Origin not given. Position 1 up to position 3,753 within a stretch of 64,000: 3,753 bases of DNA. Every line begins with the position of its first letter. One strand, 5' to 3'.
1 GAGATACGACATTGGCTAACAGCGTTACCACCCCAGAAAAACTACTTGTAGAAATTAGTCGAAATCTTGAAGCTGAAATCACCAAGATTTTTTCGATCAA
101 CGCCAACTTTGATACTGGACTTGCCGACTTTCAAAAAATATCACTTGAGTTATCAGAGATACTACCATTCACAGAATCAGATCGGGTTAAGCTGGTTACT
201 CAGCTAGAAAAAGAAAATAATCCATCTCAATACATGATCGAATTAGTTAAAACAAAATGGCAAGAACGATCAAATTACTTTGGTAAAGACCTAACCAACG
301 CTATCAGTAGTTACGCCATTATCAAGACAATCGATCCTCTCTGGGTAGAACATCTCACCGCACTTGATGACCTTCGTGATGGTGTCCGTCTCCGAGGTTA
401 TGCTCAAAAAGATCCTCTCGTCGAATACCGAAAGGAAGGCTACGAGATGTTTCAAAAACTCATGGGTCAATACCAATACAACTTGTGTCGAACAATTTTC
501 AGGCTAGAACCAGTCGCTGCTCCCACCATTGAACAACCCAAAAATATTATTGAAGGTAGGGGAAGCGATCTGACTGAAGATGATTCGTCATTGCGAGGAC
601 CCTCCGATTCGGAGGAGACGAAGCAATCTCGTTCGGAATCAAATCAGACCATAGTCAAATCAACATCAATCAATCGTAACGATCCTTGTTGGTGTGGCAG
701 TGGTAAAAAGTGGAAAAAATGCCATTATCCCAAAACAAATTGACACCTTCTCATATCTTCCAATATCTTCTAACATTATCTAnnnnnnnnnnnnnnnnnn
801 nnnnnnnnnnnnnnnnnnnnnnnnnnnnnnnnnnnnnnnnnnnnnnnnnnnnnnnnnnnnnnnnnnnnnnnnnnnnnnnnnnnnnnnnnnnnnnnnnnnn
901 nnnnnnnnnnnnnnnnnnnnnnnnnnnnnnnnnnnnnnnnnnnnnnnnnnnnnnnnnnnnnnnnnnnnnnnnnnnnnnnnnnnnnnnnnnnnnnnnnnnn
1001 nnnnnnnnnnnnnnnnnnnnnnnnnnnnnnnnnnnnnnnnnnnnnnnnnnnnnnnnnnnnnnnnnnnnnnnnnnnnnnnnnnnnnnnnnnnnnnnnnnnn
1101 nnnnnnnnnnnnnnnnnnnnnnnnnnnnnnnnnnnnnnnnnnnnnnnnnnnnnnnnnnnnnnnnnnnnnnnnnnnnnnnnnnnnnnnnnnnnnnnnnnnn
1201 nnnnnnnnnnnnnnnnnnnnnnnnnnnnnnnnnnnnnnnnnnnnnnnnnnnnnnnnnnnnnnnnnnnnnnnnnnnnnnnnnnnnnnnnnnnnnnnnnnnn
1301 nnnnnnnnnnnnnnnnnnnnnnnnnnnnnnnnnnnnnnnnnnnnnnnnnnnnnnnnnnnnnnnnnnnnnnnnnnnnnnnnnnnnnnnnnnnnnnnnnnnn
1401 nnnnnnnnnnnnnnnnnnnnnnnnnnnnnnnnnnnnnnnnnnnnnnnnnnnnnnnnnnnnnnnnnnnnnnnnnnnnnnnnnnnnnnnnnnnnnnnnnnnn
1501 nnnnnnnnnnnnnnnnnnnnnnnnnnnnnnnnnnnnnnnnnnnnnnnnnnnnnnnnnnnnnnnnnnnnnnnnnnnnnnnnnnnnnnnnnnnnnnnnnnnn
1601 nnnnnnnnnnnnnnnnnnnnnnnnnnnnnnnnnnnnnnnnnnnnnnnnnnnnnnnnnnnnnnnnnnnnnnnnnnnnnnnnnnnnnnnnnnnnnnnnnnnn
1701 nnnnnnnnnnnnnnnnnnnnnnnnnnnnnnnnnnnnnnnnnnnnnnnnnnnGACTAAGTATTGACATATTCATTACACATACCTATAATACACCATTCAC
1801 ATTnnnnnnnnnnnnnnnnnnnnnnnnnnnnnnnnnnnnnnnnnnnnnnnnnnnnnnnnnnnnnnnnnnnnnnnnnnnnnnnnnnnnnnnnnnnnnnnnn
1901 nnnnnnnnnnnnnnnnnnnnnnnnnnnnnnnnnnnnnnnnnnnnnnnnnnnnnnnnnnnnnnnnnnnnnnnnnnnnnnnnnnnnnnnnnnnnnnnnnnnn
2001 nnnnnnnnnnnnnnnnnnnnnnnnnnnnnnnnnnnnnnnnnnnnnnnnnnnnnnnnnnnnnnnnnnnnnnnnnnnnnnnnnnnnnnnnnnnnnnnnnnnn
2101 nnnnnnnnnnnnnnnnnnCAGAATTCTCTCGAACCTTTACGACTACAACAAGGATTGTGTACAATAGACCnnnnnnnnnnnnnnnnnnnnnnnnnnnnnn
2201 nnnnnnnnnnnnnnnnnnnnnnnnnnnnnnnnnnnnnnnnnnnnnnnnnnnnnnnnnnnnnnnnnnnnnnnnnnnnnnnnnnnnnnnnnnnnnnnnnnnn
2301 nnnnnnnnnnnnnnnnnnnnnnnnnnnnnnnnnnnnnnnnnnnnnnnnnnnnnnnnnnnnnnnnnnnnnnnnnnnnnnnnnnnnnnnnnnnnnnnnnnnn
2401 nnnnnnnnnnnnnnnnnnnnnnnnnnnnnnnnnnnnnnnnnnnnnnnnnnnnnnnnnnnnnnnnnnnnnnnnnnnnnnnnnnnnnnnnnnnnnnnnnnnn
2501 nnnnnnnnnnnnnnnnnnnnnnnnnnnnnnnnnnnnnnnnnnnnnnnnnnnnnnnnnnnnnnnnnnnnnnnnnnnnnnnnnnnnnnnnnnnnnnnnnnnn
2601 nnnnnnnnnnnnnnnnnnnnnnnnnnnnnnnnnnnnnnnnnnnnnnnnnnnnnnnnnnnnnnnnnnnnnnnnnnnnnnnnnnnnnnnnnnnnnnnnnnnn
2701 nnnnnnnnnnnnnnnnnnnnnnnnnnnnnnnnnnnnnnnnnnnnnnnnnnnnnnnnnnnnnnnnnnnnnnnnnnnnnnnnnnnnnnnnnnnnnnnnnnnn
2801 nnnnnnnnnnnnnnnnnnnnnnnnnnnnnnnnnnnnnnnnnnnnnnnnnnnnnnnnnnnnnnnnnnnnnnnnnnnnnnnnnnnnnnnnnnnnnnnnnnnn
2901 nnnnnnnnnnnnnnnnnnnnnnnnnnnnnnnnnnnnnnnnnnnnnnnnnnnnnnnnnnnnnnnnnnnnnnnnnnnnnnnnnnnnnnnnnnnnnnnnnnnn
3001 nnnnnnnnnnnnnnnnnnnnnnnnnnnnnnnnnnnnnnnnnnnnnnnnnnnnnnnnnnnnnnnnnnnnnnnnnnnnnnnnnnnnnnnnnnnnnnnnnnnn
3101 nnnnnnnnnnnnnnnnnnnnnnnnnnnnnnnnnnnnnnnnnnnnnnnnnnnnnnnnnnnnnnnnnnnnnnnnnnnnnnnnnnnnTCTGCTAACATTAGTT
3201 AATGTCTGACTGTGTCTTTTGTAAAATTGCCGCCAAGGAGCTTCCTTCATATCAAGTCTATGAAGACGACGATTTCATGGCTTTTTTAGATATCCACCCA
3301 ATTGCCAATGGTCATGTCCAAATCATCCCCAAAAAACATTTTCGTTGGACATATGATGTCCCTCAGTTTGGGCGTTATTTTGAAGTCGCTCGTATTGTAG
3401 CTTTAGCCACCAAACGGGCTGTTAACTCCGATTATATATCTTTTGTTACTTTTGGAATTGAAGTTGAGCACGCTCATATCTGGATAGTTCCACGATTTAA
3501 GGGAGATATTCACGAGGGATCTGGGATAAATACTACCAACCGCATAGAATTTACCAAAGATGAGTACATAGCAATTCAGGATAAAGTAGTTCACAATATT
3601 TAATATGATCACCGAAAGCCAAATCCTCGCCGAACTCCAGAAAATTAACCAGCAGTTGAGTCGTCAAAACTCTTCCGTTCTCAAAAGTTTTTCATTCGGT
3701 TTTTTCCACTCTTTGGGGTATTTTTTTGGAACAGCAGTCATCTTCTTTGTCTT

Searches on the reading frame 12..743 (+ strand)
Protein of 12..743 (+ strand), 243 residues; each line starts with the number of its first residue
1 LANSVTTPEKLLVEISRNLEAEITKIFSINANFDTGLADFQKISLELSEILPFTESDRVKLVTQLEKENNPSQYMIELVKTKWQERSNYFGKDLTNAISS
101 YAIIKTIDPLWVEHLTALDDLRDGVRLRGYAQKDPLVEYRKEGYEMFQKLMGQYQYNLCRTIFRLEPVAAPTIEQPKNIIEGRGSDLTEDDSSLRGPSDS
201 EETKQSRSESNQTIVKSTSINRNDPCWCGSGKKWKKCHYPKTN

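Call 9: search_protein_families(library=pfam, proteins=[window:12-743:+], max_evalue=0.001)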
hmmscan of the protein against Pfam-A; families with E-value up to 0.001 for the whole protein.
window:12-743:+ (243 aa): 2 families
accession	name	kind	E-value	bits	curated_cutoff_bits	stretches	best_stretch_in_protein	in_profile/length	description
PF07516.18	SecA_SW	-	1.8e-25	90.6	26.7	1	20-165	66-199/200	SecA Wing and Scaffold domain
PF02810.21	SEC-C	-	3e-10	40.2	20.4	1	222-240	1-19/19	SEC-C motif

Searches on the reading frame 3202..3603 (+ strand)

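Call 9: search_protein_families(library=pfam, proteins=[window:3202-3603:+], max_evalue=0.001)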
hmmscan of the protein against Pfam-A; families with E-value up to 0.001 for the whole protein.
window:3202-3603:+ (133 aa): 2 families
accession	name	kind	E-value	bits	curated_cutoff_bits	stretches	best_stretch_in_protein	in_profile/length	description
PF01230.28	HIT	-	4.4e-13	50.1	21.5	1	12-100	2-97/98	HIT domain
PF11969.13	DcpS_C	-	2.1e-09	38.3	24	1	4-53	2-51/114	Scavenger mRNA decapping enzyme C-term binding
